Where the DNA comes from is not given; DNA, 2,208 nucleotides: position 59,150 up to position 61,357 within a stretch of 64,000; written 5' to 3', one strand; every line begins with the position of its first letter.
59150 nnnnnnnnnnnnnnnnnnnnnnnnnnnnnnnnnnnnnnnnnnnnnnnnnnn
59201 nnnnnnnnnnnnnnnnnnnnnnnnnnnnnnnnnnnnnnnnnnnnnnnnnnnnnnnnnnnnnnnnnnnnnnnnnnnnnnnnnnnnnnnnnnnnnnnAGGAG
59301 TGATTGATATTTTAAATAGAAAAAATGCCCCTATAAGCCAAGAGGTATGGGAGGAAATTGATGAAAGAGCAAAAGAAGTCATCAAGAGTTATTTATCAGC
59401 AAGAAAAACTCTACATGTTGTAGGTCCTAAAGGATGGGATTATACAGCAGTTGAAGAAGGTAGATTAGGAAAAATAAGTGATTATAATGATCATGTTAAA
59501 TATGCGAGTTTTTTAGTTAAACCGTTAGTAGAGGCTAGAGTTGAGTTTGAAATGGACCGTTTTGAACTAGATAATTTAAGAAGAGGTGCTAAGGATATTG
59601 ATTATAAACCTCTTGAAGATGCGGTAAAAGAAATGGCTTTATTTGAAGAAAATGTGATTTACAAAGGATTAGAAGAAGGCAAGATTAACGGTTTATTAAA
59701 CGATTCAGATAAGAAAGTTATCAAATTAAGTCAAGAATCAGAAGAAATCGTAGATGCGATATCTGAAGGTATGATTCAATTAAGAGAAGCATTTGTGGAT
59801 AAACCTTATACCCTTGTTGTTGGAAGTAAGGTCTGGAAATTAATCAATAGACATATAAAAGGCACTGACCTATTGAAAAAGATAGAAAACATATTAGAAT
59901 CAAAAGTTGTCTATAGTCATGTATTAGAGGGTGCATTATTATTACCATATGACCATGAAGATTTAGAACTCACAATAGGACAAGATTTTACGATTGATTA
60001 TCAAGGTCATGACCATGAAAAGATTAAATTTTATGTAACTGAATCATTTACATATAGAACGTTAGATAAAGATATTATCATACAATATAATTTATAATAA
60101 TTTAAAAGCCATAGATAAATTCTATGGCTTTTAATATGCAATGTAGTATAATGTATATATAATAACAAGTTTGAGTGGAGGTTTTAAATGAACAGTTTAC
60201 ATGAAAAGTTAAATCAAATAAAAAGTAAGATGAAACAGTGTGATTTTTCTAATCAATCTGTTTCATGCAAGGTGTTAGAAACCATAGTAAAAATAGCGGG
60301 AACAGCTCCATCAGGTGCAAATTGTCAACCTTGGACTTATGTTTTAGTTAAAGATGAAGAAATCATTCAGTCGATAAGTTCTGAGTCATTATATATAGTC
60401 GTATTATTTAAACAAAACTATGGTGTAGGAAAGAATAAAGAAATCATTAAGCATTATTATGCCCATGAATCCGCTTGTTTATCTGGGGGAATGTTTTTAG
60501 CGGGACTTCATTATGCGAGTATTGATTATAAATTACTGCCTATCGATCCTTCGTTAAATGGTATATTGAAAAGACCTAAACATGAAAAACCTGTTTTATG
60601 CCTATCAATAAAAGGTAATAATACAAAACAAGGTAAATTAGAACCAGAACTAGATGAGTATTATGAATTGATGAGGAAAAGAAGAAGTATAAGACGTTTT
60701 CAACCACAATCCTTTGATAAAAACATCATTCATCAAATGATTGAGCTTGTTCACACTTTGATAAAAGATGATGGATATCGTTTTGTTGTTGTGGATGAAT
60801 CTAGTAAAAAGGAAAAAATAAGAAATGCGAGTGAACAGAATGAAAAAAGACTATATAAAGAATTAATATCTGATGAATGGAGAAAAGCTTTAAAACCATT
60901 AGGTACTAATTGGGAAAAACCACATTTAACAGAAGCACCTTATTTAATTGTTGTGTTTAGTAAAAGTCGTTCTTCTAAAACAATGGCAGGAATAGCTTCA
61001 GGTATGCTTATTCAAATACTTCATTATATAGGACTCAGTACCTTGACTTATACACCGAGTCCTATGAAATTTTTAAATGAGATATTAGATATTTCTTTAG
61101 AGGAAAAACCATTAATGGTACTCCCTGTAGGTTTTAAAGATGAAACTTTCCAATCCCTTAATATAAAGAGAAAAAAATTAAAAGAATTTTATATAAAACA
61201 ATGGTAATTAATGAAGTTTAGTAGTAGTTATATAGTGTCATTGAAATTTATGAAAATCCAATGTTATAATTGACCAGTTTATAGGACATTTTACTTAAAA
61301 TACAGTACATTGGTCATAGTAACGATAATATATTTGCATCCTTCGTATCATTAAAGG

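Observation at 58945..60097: Encapsulin nanocompartment operon with EncFtn cargo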

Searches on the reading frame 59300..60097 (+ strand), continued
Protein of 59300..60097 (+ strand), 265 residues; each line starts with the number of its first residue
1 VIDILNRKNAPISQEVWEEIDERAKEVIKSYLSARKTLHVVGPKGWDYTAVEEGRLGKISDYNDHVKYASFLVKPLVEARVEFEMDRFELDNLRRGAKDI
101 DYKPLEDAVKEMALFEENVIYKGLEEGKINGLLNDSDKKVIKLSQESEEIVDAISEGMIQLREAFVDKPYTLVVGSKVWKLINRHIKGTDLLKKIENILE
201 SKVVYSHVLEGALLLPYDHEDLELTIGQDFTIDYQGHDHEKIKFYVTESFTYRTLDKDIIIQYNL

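Call 58: find_encoding_contigs(protein=P0176, flank=5000, max_places=4)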
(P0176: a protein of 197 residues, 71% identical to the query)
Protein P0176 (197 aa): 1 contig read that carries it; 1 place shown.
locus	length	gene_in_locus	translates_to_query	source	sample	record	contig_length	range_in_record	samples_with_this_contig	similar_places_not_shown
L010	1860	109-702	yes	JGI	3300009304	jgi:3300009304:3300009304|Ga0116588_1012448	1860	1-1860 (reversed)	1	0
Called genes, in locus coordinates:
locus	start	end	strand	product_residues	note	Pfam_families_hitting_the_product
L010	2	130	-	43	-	?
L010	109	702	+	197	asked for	PF04454:Linocin_M18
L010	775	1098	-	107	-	-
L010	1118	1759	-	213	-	-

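Call 59: search_protein_families(library=pfam, proteins=[L010:775-1098:-, L010:1118-1759:-], max_evalue=0.01)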
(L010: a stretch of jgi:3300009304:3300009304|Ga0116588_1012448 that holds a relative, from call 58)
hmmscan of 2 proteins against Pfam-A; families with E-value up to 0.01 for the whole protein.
L010:775-1098:- (107 aa): 2 families
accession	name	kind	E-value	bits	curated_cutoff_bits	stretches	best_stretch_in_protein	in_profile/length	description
PF12964.13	DUF3853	-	0.0018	18.8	22.1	1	37-92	20-75/97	Protein of unknown function (DUF3853)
PF08761.16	dUTPase_2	-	0.0027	18.5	22.9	1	30-90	93-156/162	dUTPase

L010:1118-1759:- (213 aa): 0 families

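Call 66: search_protein_families(library=phrogs, proteins=[window:59300-60097:+], max_evalue=0.01)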
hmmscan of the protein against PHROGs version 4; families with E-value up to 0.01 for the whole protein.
window:59300-60097:+ (265 aa): 1 family
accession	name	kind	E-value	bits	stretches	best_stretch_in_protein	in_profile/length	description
phrog_264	-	head and packaging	1.4e-06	28.5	1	10-187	28-227/321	major head protein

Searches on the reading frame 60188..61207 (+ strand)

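Call 3: search_protein_families(library=pfam, proteins=[window:60188-61207:+], max_evalue=0.01)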
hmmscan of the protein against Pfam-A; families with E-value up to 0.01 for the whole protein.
window:60188-61207:+ (339 aa): 2 families
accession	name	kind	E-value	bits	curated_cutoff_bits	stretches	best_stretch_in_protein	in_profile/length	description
PF00881.29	Nitroreductase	-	5.8e-16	59.6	23.5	2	163-315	2-166/167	Nitroreductase family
PF14512.11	TM1586_NiRdase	-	1.4e-10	41.7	27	1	157-216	1-62/215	Putative TM nitroreductase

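Call 4: search_protein_families(library=ncbifam, proteins=[window:60188-61207:+], max_evalue=0.01)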
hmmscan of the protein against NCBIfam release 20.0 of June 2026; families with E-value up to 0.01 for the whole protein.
window:60188-61207:+ (339 aa): 9 families
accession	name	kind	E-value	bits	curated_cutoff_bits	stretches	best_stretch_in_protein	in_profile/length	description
TIGR02476.1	BluB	equivalog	7.3e-12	45.1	150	2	154-264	5-114/205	5,6-dimethylbenzimidazole synthase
NF003768.0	PRK05365.1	equivalog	4.5e-07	29.6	152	0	19-59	26-66/200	malonic semialdehyde reductase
NF005901.0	PRK07877.1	equivalog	4.7e-07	28.4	476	1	8-57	355-404/722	Rv1355c family protein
NF047509.1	Rv3131_FMN_oxido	subfamily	1.3e-06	28.2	199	1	33-57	2-26/319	Acg family FMN-binding oxidoreductase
NF009810.0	PRK13294.1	equivalog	1.8e-05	23.9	304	0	19-60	266-307/449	coenzyme F420-0:L-glutamate ligase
TIGR03553.1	F420_FbiB_CTERM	equivalog_domain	3.3e-05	23.7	249.55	0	19-59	11-51/194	F420 biosynthesis protein FbiB, C-terminal domain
NF008275.0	PRK11053.1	equivalog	0.00086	18.8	227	0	22-63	19-60/217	oxygen-insensitive NAD(P)H nitroreductase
NF008033.1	PRK10765.1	equivalog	0.0039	16.7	223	0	8-63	5-60/240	oxygen-insensitive NADPH nitroreductase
NF011424.0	PRK14851.1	subfamily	0.0075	14.3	1170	0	21-56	319-354/679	hypothetical protein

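Call 66: search_protein_families(library=phrogs, proteins=[window:60188-61207:+], max_evalue=0.01)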
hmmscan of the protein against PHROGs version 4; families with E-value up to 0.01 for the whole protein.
window:60188-61207:+ (339 aa): 1 family
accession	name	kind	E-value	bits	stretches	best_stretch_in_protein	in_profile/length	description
phrog_18935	-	other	8.4e-07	29.8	0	20-65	15-60/209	nitroreductase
